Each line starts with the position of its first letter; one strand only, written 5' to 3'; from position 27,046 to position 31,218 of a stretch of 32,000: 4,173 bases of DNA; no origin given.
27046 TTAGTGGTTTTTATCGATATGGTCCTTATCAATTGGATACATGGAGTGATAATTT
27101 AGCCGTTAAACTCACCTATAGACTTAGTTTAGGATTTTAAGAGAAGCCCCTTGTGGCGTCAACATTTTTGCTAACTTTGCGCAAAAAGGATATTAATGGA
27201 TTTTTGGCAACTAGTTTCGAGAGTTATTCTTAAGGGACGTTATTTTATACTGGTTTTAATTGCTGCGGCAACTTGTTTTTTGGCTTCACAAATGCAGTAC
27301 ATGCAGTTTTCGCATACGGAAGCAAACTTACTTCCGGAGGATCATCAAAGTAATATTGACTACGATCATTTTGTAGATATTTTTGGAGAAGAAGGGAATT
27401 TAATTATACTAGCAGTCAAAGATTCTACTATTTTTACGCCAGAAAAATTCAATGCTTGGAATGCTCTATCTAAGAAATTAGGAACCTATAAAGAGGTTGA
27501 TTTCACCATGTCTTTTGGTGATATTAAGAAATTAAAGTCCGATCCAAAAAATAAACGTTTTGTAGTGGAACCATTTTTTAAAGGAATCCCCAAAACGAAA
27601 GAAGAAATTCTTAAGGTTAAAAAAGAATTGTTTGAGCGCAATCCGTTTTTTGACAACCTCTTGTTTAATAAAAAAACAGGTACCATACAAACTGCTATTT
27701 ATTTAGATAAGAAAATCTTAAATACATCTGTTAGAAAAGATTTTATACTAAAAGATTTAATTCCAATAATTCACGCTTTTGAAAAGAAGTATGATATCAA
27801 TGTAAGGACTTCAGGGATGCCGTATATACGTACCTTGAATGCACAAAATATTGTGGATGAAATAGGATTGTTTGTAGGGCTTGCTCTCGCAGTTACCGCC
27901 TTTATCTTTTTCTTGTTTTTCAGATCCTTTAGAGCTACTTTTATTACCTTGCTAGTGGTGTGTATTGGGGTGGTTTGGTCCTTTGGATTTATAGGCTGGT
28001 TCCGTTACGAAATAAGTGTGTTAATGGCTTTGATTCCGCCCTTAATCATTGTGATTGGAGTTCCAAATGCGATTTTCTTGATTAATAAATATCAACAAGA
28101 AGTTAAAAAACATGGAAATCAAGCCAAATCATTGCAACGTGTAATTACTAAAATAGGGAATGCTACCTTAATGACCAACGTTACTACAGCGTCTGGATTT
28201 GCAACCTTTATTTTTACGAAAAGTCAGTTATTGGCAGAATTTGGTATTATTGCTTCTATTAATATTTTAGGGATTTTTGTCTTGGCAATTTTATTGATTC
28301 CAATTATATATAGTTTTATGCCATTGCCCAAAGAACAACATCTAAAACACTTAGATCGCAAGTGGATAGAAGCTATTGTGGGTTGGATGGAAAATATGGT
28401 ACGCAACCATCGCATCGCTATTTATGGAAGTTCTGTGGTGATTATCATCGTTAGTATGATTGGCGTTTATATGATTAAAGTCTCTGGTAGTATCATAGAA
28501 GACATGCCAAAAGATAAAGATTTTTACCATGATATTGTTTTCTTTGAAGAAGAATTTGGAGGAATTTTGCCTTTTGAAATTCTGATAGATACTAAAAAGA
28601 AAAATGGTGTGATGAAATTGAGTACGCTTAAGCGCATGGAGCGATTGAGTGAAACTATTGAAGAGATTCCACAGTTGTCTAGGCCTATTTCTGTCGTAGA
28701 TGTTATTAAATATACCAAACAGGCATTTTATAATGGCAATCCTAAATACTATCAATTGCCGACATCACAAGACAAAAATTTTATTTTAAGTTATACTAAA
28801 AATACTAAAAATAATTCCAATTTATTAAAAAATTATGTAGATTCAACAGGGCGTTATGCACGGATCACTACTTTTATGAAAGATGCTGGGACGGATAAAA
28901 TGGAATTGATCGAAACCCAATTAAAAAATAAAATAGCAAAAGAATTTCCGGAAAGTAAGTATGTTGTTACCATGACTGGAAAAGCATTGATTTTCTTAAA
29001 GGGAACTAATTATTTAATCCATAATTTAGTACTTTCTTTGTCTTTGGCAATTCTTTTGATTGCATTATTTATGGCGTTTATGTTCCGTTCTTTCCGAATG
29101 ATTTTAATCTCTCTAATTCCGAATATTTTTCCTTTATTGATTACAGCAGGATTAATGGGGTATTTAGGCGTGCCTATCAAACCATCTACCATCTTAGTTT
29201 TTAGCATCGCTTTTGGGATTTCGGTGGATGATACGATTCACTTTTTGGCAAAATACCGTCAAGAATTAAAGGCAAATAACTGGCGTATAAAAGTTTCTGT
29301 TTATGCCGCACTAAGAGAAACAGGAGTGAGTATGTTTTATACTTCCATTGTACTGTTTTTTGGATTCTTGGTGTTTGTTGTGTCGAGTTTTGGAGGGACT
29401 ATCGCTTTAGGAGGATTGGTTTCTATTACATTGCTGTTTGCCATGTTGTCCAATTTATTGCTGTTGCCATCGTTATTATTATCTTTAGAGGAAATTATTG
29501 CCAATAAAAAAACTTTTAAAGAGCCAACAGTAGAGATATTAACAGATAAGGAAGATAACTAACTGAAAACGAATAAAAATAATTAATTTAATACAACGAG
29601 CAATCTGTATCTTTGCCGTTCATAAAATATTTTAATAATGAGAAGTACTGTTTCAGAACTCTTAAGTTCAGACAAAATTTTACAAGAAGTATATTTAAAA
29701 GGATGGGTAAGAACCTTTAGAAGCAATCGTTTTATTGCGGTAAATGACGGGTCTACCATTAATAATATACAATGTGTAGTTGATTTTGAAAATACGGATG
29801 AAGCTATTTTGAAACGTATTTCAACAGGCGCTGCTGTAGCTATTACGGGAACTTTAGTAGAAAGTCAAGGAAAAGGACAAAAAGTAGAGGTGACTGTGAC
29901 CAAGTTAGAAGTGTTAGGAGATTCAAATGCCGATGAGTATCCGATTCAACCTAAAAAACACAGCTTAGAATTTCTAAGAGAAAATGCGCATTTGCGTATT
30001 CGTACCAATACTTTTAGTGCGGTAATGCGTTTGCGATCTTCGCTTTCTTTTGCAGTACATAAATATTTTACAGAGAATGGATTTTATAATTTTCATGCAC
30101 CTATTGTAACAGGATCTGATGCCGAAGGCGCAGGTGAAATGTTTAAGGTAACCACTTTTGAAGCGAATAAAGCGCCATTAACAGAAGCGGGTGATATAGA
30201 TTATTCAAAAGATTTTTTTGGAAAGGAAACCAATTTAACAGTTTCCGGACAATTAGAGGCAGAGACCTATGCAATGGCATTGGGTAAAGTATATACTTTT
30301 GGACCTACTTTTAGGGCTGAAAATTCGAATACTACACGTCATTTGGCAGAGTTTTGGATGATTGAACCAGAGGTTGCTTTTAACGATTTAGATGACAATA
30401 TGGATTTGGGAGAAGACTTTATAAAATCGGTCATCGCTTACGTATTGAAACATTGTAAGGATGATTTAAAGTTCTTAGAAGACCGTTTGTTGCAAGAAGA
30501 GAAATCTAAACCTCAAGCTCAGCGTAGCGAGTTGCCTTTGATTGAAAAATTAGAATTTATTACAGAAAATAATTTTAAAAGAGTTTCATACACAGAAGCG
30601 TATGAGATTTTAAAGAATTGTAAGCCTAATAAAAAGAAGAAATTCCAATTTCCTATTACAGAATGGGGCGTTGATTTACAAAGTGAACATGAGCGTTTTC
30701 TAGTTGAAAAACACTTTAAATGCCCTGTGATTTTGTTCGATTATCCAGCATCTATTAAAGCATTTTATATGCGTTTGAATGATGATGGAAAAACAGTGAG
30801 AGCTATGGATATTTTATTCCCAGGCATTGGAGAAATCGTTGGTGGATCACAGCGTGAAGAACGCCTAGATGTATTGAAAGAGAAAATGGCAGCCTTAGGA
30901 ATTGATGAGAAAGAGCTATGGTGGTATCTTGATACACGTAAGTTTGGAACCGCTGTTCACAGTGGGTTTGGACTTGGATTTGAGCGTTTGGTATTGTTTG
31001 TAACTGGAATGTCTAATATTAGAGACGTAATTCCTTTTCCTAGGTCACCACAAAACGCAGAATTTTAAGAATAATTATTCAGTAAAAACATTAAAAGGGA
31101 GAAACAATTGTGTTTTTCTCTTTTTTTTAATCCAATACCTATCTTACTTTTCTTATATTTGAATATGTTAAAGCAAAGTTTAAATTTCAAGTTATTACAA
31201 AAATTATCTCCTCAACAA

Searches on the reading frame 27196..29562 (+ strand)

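Call 65: search_protein_families(library=pfam, proteins=[window:27196-29562:+], max_evalue=0.00001)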
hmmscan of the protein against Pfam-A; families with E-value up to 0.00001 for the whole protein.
window:27196-29562:+ (788 aa): 4 families
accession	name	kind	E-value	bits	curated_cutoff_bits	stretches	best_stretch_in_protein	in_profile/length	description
PF03176.21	MMPL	-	3.8e-30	105.4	20.5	2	562-764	95-302/333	MMPL family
PF00873.25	ACR_tran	-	7.8e-12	44.2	28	1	210-421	320-527/1021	AcrB/AcrD/AcrF family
PF12349.14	Sterol-sensing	-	3.4e-11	43.7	22.3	1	248-367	9-128/153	Sterol-sensing domain of SREBP cleavage-activation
PF02460.24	Patched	-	1.9e-09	37.9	23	1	247-367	30-149/156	Patched SSD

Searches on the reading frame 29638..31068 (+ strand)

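Call 65: search_protein_families(library=pfam, proteins=[window:29638-31068:+], max_evalue=0.00001)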
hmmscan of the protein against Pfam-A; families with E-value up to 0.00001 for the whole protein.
window:29638-31068:+ (476 aa): 2 families
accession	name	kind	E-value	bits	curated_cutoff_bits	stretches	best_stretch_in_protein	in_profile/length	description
PF00152.25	tRNA-synt_2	-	8.8e-66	222.5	25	1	111-470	3-307/308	tRNA synthetases class II (D, K and N)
PF01336.31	tRNA_anti-codon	-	2.3e-10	40.7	27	1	18-93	1-75/75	OB-fold nucleic acid binding domain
